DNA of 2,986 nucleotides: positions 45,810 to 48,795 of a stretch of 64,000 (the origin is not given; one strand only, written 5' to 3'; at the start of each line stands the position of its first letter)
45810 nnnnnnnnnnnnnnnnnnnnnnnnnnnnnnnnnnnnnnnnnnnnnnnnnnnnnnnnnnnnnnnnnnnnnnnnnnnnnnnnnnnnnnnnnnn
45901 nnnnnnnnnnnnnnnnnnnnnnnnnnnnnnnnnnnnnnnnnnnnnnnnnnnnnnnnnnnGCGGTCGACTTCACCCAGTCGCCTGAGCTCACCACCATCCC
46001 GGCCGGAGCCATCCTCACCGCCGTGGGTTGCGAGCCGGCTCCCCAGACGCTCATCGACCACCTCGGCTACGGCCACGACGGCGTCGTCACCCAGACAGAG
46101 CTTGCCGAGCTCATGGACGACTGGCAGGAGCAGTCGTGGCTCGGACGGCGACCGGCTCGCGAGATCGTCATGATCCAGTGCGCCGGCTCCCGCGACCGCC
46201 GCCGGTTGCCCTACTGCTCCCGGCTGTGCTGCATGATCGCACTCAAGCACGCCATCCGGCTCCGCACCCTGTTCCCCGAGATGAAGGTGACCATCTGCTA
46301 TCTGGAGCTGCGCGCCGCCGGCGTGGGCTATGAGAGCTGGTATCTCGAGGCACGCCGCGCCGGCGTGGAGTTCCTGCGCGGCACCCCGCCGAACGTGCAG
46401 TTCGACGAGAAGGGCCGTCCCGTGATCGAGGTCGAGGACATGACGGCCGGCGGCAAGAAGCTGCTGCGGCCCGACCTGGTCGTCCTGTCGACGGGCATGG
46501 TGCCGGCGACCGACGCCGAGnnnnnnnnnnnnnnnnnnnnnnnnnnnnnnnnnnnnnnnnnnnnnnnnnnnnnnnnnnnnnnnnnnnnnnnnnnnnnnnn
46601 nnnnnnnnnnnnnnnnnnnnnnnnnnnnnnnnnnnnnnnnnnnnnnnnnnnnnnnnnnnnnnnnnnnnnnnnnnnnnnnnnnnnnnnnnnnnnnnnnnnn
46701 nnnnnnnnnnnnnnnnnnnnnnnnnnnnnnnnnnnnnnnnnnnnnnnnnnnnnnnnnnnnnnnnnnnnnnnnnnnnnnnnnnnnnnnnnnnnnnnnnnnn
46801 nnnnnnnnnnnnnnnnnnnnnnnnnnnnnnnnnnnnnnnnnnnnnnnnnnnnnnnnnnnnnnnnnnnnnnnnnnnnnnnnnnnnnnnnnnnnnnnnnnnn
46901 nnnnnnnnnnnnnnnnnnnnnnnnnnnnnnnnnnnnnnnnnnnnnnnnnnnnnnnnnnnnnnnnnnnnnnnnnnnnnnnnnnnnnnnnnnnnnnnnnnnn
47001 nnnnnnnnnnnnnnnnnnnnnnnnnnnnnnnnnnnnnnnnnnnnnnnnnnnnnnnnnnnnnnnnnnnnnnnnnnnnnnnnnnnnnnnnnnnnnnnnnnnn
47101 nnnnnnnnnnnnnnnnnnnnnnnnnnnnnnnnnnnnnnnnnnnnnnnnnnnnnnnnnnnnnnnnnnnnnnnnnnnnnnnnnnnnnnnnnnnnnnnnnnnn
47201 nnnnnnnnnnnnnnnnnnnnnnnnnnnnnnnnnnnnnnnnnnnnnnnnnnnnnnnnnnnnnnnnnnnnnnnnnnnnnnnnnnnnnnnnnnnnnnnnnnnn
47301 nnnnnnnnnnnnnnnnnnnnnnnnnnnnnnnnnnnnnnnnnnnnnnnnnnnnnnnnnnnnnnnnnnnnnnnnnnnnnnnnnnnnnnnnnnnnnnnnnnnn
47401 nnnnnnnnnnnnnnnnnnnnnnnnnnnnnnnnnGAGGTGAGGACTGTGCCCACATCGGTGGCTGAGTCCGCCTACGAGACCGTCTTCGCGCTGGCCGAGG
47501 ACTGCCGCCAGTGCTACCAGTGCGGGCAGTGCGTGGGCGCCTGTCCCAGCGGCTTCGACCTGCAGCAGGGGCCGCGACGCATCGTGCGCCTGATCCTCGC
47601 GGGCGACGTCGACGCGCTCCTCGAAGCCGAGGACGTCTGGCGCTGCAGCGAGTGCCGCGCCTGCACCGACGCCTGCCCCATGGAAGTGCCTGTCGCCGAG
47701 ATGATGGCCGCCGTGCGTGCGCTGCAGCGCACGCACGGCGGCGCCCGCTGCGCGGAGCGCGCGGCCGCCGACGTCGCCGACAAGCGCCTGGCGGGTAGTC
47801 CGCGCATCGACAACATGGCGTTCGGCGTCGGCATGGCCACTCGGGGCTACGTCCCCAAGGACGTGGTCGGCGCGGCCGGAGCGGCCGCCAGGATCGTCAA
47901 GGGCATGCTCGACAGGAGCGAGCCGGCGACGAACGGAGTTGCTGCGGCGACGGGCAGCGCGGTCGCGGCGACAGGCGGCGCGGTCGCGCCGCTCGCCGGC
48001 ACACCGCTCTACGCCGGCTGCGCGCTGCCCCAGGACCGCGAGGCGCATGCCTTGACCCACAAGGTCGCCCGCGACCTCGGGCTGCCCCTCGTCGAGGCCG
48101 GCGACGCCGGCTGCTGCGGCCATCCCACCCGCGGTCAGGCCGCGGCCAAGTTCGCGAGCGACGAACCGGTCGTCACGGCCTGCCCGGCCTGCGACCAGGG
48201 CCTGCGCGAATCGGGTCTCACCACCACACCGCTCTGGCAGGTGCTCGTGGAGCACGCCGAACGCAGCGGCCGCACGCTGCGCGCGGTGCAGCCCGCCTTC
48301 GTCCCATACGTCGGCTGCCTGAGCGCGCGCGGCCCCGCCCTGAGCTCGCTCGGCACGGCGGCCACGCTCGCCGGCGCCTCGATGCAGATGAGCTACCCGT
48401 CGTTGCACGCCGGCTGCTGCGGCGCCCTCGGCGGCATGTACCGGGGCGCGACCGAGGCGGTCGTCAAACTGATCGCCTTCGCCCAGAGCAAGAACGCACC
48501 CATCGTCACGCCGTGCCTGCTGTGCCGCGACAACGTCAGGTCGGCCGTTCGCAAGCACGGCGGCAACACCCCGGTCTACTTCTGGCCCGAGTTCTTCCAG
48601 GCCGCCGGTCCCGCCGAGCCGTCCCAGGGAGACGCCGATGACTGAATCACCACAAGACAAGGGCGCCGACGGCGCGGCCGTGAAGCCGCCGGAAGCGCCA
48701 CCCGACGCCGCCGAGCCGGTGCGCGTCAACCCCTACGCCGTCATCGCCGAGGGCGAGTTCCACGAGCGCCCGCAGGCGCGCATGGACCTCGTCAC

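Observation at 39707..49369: Seven-gene Hdr/Mvh-type cluster with two HdrA paralogues, a GltD/NfnB-like NAD(P)H module, and no hydrogenase or formate dehydrogenase partner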

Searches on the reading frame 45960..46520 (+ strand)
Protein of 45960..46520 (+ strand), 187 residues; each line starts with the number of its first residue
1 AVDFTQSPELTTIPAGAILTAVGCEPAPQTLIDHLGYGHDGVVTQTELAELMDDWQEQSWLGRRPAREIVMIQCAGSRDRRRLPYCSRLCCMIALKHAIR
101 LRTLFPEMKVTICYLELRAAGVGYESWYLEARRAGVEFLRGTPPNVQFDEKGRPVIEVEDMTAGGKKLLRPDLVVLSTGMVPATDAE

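Call 78: search_solved_structures(query=window:45960-46520:+, max_evalue=1e-10, show_alignments=5)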
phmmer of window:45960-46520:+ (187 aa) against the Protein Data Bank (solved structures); distinct sequences matched with E-value up to 1e-10: 6.
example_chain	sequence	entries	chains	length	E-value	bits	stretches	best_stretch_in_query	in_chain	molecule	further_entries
9sfi_A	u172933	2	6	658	2.8e-30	108.5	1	1-186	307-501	CoB--CoM heterodisulfide reductase iron-sulfur subunit A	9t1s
5odc_A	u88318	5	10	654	3e-29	105.2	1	1-186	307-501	Heterodisulfide reductase, subunit A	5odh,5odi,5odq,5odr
8rvv_A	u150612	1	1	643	5.5e-24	88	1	2-187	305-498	H(2):CoB-CoM heterodisulfide,ferredoxin reductase subunit A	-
8rvu_a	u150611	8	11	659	5.7e-24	88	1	2-187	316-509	H(2):CoB-CoM heterodisulfide,ferredoxin reductase subunit A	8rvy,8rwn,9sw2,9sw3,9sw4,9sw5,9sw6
7bkb_A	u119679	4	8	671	2.4e-17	66.4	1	1-183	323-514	CoB--CoM heterodisulfide reductase iron-sulfur subunit A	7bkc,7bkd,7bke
6tjr_A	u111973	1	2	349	9.1e-12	48.2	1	33-185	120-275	Fumarate reductase/succinate dehydrogenase flavoprotein domain protein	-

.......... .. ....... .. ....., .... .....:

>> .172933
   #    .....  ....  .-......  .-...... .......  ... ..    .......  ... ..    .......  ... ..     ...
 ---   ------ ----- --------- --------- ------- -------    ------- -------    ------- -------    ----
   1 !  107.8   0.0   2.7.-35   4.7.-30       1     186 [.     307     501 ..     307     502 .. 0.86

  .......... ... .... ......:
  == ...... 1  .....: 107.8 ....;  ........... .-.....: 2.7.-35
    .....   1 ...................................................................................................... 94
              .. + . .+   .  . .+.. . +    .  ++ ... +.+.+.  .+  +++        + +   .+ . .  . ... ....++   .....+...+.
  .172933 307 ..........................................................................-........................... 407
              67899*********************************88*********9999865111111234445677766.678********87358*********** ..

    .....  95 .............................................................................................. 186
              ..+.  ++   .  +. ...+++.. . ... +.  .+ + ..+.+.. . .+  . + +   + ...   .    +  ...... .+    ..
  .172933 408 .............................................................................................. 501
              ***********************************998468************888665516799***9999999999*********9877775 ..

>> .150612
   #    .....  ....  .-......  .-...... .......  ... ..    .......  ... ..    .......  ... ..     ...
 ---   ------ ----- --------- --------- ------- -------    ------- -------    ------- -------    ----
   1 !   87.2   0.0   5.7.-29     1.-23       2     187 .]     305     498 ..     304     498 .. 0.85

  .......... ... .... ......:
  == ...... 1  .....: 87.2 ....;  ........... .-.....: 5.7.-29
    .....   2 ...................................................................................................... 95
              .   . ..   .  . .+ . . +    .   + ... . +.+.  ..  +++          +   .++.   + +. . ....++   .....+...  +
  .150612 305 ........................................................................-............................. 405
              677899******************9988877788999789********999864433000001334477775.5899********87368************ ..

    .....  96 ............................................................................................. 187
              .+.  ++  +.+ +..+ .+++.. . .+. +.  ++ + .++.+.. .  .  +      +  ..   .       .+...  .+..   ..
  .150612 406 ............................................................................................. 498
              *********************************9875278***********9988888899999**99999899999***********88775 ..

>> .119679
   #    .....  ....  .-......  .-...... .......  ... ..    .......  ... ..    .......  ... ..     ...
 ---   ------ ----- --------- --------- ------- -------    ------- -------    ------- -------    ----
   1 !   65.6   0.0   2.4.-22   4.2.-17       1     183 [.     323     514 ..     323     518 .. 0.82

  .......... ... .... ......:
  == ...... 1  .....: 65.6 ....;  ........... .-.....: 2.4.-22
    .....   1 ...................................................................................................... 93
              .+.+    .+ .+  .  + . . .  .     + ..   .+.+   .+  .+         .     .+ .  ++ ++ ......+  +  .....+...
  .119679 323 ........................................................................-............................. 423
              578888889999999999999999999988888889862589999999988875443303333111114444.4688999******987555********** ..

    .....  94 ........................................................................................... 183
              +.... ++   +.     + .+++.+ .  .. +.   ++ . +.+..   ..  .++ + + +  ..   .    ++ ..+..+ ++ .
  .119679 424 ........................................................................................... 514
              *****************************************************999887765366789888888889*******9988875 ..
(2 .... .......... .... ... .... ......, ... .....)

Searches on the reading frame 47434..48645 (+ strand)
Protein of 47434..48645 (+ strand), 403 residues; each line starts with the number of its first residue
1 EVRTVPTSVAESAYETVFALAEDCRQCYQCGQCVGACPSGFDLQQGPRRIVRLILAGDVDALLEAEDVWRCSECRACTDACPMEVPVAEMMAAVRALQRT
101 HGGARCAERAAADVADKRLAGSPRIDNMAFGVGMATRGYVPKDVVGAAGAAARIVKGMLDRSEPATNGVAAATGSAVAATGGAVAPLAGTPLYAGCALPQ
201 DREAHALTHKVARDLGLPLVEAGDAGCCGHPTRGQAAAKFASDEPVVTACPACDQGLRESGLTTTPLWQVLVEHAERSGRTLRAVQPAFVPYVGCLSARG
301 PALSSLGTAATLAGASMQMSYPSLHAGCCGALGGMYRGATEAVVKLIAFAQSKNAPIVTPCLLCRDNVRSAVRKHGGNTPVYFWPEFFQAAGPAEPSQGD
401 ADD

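Call 4: search_protein_families(library=pfam, proteins=[window:47434-48645:+], max_evalue=0.01)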
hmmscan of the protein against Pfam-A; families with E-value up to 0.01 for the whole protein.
window:47434-48645:+ (403 aa): 8 families
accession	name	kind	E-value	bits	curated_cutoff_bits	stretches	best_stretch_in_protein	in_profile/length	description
PF13187.11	Fer4_9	-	8.5e-10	39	27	1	26-84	1-50/52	4Fe-4S dicluster domain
PF13534.11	Fer4_17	-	1.6e-09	38.6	22.2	1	26-85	1-60/61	4Fe-4S dicluster domain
PF13183.11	Fer4_8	-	1.9e-09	38.3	27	1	25-85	3-68/68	4Fe-4S dicluster domain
PF02754.22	CCG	-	2e-06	28.3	20.6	0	193-234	4-47/85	Cysteine-rich domain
PF13237.11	Fer4_10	-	2.5e-06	27.8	25.5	1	23-82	5-53/53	4Fe-4S dicluster domain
PF13484.11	Fer4_16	-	5.9e-05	24.2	30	0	70-109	1-43/66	4Fe-4S double cluster binding domain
PF12838.12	Fer4_7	-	0.00036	21.4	27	1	20-40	31-51/52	4Fe-4S dicluster domain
PF12797.12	Fer4_2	-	0.0095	16.3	24.5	1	67-82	6-21/22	4Fe-4S binding domain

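Call 8: search_protein_families(library=ncbifam, proteins=[window:47437-48645:+], max_evalue=0.001)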
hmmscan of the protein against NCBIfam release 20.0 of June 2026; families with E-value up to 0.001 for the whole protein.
window:47437-48645:+ (402 aa): 16 families
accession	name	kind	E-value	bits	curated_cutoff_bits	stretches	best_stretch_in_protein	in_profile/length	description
TIGR03290.1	CoB_CoM_SS_C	equivalog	1.5e-17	63.9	160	1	24-112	2-90/144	CoB--CoM heterodisulfide reductase subunit C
NF041890.1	hdrC_Methbact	equivalog_domain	2.1e-12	47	270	1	21-96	26-100/192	ferredoxin:CoB-CoM heterodisulfide reductase subunit HdrC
NF038018.1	qmoC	equivalog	4.5e-12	46.1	300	1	20-97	14-91/360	quinone-interacting membrane-bound oxidoreductase complex subunit QmoC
NF045663.1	diclust_near_Sec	equivalog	7.6e-11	40.8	530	2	11-95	294-380/759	pyridine nucleotide-disulfide oxidoreductase/dicluster-binding protein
NF041779.1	hetero_SS_HdrC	equivalog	2.5e-08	33.6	350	1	24-90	31-96/198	ferredoxin:CoB-CoM heterodisulfide reductase subunit HdrC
NF008434.0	PRK11274.1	equivalog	2.6e-08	33.2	333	1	23-143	22-147/409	glycolate oxidase subunit GlcF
TIGR00314.1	cdhA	equivalog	3.7e-08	31.6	781.3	1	15-100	390-471/784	CO dehydrogenase/acetyl-CoA synthase complex subunit alpha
TIGR01945.1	rnfC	subfamily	5.6e-07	28.4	245.95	1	21-92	360-426/435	RnfABCDGE type electron transport complex subunit C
TIGR00273.1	TIGR00273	equivalog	9.5e-07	28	444.8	1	24-113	293-388/432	LutB/LldF family L-lactate oxidation iron-sulfur protein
NF008369.0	PRK11168.1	equivalog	7.5e-06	25.1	278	1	21-100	8-90/401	anaerobic glycerol-3-phosphate dehydrogenase subunit C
NF004616.0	PRK05950.1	subfamily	9.2e-06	25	228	1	21-95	144-231/238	succinate dehydrogenase iron-sulfur subunit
NF004898.0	PRK06259.1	equivalog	5.2e-05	22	385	0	20-95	130-214/488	fumarate reductase (CoM/CoB) subunit TfrB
NF045670.1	quin_L_LdhH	equivalog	0.0002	19.7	800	0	23-117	303-403/706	L-lactate dehydrogenase (quinone) large subunit LdhH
NF041837.1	rnfC_Methano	equivalog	0.00039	19.4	650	1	21-90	355-419/438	Rnf electron transport complex subunit RnfC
NF003454.1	PRK05035.1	equivalog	0.0004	19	345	1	18-94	361-432/556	electron transport complex subunit RsxC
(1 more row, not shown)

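Call 31: search_solved_structures(query=window:47437-48645:+, max_evalue=0.01, show_alignments=2)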
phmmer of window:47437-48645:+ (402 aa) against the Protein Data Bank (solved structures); distinct sequences matched with E-value up to 0.01: 11.
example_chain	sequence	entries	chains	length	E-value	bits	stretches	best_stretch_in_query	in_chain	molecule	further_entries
9sfi_E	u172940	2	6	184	1e-17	67.7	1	23-107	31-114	H(2)/formate:CoB-CoM heterodisulfide,ferredoxin reductase subunit C2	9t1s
5odc_C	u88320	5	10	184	1.2e-17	67.5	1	22-111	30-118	Heterodisulfide reductase, subunit C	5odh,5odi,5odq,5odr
8rvv_C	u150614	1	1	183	2e-12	50.3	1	20-118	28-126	H(2):CoB-CoM heterodisulfide,ferredoxin reductase subunit C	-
8rvu_c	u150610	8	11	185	2.1e-12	50.3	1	20-118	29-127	H(2):CoB-CoM heterodisulfide,ferredoxin reductase subunit C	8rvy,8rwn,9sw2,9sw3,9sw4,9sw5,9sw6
7bkb_C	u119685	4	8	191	2.7e-11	46.6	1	23-96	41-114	CoB--CoM heterodisulfide reductase subunit C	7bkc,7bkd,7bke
31ox_C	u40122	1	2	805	0.0003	23.4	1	25-115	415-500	Acetyl-CoA decarbonylase/synthase complex subunit alpha 2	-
7bkb_L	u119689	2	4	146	0.0014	21.2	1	12-84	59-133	Formylmethanofuran dehydrogenase, subunit G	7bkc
9c0q_A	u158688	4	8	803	0.0026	20.3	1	18-118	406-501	Acetyl-CoA decarbonylase/synthase complex subunit alpha 2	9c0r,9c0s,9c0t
3cf4_A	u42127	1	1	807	0.0053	19.3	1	18-109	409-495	Acetyl-CoA decarboxylase/synthase alpha subunit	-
9sfi_U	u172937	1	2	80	0.0056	19.2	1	24-84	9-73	4Fe-4S binding protein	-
6lum_B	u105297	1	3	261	0.0088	18.6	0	18-94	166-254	Succinate dehydrogenase subunit B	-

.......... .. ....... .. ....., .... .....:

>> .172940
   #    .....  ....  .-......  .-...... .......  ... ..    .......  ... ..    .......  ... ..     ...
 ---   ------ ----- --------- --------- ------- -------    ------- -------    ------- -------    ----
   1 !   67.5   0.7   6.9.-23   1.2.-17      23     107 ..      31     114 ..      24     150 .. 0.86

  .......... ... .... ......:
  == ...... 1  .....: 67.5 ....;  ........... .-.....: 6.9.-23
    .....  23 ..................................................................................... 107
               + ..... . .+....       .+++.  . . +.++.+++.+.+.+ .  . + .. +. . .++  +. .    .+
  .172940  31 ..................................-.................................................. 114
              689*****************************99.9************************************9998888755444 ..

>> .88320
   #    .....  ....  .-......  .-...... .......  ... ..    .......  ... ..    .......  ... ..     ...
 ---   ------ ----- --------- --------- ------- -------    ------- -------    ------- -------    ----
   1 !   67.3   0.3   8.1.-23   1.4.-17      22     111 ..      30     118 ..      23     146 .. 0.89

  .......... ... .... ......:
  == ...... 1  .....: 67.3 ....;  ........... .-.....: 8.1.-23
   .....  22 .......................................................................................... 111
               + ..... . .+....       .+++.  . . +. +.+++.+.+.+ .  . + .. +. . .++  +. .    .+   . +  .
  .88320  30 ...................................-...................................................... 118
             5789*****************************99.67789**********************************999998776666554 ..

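Call 53: find_homologous_proteins(query=window:47437-48645:+, max_evalue=0.00001)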
Query window:47437-48645:+ (402 aa): 369 proteins with E <= 0.00001 among 8000 candidates; the best 120 are listed.
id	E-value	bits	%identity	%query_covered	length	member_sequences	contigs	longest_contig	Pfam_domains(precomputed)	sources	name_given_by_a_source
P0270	4.7e-233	792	90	99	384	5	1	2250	PF13534.12,PF02754.22,PF13237.12,PF13183.12,PF13187.12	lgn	-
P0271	2.2e-223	760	87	99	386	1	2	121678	PF13484.12,PF13534.12,PF02754.22,PF13237.12,PF13183.12,PF13187.12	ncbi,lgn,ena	-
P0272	2.8e-223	759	87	99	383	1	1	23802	PF13534.12,PF02754.22,PF13237.12,PF13183.12,PF13187.12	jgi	jgi:Fe-S oxidoreductase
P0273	1.3e-220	751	86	99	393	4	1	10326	PF13534.12,PF02754.22,PF13237.12,PF13183.12,PF13187.12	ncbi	ncbi:MAG: 4Fe-4S dicluster domain-containing protein [Thermoleophilia bacterium]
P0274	4.2e-218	742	83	99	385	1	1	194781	PF12838.13,PF13534.12,PF02754.22,PF13237.12,PF13183.12,PF13187.12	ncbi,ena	-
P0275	7.3e-176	603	72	95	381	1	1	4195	PF13534.12,PF02754.22,PF13237.12,PF13183.12,PF13187.12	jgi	jgi:Fe-S oxidoreductase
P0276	5.4e-173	594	70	95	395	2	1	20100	PF12838.13,PF13534.12,PF02754.22,PF13237.12,PF13183.12,PF13187.12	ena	-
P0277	6.9e-172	590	69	99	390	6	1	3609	PF13534.12,PF13183.12,PF13187.12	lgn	-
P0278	3.3e-171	588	67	98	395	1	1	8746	PF12838.13,PF13534.12,PF02754.22,PF13237.12,PF13183.12,PF13187.12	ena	-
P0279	1.5e-170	586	69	96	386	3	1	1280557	PF13534.12,PF02754.22,PF13237.12,PF13183.12,PF13187.12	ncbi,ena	-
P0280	1.8e-167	576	65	99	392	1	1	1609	PF13534.12,PF02754.22,PF13183.12,PF13187.12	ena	-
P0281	2.6e-167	575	68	96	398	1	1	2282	PF12838.13,PF13534.12,PF02754.22,PF13237.12,PF13183.12,PF13187.12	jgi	jgi:Fe-S oxidoreductase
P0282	5.8e-167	574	67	96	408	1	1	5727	PF12838.13,PF13534.12,PF02754.22,PF13237.12,PF13183.12,PF13187.12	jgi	jgi:heterodisulfide reductase subunit C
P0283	6.8e-166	571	66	96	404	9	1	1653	PF13534.12,PF02754.22,PF13237.12,PF13183.12,PF13187.12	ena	-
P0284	1.1e-163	563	64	98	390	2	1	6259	PF12838.13,PF13534.12,PF02754.22,PF13237.12,PF13183.12,PF13187.12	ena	-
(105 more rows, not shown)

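Call 63: predict_structure(alignment_id=A1)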
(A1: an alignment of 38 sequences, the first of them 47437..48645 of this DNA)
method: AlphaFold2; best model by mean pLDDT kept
length: 402 residues; sequences in the alignment: 38
mean_pLDDT: 82.5   pTM: 0.83
mean pLDDT of the five models: 82.5, 77.8, 74.8, 73.4, 73.1
residues with pLDDT >= 90: 184; 70-90: 136; 50-70: 56; < 50: 26
segments of 3 or more residues with pLDDT < 50: 33-35, 168-183, 399-402
pLDDT, mean of each block of 10 residues (from residue 1): 67 95 73 51 78 93 85 53 77 92 89 93 90 92 88 85 51 44 64 90 94 93 84 86 89 86 93 96 98 80 95 92 69 74 91 96 91 93 96 61 43
secondary structure, 60 per line:
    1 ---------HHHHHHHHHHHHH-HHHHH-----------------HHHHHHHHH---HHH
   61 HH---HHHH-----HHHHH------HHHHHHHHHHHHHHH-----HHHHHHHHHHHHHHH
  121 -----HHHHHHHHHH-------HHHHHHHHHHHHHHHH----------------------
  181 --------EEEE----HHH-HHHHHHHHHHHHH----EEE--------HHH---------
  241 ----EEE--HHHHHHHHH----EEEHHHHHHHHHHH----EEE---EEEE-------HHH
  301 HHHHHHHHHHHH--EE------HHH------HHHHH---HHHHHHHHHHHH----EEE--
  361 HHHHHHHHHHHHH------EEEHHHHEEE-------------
elements in order: H10-22 H24-28 H46-54 H58-62 H66-69 H75-79 H86-100 H106-120 H126-135 H143-158 E189-192 H201-213 E218-220 E245-247 H250-258 E263-265 H266-276 E281-283 E287-290 H298-312 H332-336 H340-351 E356-358 H361-373 E380-382 H383-386 E387-389

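Call 66: fold_search(model_id=the predicted structure, library=pdb)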
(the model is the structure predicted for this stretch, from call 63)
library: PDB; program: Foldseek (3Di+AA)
matches with E <= 10: 449; with E <= 0.001: 2
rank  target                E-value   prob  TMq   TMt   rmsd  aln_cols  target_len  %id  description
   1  9ojn                  4.3e-07  1.00  0.58  0.34   7.8       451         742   15  Structure of Mycobacterium smegmatis EtfD (released 2025-05-21)
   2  9a6l_A                1.1e-05  1.00  0.39  0.63   4.5       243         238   16  Integrative model of LUTA-LUTB by crosslinking MS and deep learning (released 2024-09-18)
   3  5odh_I                1.4e-03  1.00  0.22  0.42   5.2       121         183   27  Heterodisulfide reductase / [NiFe]-hydrogenase complex from Methanothermococcus thermolithotrophicus soaked with heter (released 2017-08-30)
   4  8rvu_c                3.3e-03  1.00  0.22  0.44   4.1       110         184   26  CryoEM structure of the Elp-Hdr complex of Methanothermobacter marburgensis state 2 (composite structure) (released 2025-05-14)
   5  5odc_I                4.8e-03  1.00  0.22  0.44   5.0       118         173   27  Heterodisulfide reductase / [NiFe]-hydrogenase complex from Methanothermococcus thermolithotrophicus at 2.3 A resoluti (released 2017-08-30)
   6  8rwn_C                5.3e-03  1.00  0.22  0.44   5.8       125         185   24  CryoEM structure of the Hdr(ABC)2 subunits of the Elp-Hdr complex of Methanothermobacter marburgensis (released 2025-05-14)
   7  7bkb_C                8.2e-03  1.00  0.22  0.42   5.6       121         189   25  Formate dehydrogenase - heterodisulfide reductase - formylmethanofuran dehydrogenase complex from Methanospirillum hun (released 2021-09-29)
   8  3tx6                  4.9e-02  0.47  0.19  0.21  11.3       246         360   13  The Structure of a putative ABC-transporter periplasmic component from Rhodopseudomonas palustris (released 2011-11-09)
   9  3s7z_B                5.2e-02  0.80  0.20  0.30   6.8       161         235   10  Crystal Structure of Putative Aspartate Racemase from Salmonella Typhimurium Complexed with Succinate (released 2011-10-05)
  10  5evc_B                6.4e-02  0.57  0.22  0.32  10.2       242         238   11  Crystal structure of putative aspartate racemase from Salmonella Typhimurium complexed with sulfate and potassium (released 2015-12-02)
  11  9nt3_C                8.4e-02  0.38  0.18  0.25  11.1       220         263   13  Crystal structure of apo ecLacI transcription factor ancestor 1 (released 2025-06-18)
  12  2dx7_A                1.0e-01  0.57  0.23  0.34  10.1       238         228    9  Crystal structure of Pyrococcus horikoshii OT3 aspartate racemase complex with citric acid (released 2007-08-28)
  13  3aek_B                1.1e-01  0.47  0.24  0.23  10.0       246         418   14  Structure of the light-independent protochlorophyllide reductase catalyzing a key reduction for greening in the dark (released 2010-04-21)
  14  2fn9_A                1.2e-01  0.33  0.17  0.23  12.8       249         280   10  Thermotoga maritima Ribose Binding Protein Unliganded Form (released 2007-01-16)
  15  2ioy_A                1.2e-01  0.30  0.17  0.22  11.6       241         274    7  Crystal structure of Thermoanaerobacter tengcongensis ribose binding protein (released 2007-03-20)
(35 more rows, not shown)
